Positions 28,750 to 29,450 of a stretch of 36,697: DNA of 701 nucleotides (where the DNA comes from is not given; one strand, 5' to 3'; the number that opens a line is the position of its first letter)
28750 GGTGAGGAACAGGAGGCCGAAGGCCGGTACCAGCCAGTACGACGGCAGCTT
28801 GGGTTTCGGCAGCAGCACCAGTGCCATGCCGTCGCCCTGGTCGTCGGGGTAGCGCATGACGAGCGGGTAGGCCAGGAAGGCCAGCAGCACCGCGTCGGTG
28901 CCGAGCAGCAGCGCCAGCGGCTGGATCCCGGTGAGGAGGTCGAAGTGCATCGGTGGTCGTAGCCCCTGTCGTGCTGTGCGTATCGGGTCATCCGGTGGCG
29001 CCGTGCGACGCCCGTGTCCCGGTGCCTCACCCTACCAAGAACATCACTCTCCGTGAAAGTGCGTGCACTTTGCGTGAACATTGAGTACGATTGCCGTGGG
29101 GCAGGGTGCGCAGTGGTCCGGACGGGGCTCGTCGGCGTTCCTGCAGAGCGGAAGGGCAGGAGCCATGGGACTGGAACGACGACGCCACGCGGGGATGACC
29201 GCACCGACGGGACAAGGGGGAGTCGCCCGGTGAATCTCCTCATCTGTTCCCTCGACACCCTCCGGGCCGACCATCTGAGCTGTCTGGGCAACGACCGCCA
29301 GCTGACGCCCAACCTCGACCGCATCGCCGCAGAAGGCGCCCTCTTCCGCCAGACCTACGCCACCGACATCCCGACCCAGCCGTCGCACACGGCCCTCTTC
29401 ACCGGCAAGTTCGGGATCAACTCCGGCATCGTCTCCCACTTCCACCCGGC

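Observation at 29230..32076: Unusual domain fusion and topology: sulfatase-fold domain predicted cytoplasmic, tethered by one TM helix to an extracytoplasmic HlyD/MFP domain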

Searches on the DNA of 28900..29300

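Call 53: search_rna_families(source=window, start=28900, end=29300, threshold=evalue, max_evalue=5)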
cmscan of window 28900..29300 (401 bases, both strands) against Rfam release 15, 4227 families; matches with E-value up to 5: 1.
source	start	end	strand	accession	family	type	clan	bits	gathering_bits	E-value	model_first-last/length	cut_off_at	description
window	29208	29246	+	RF03930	mir-1909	Gene; miRNA;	-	19.9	80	0.14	1-72/72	no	mir-1909 microRNA precursor family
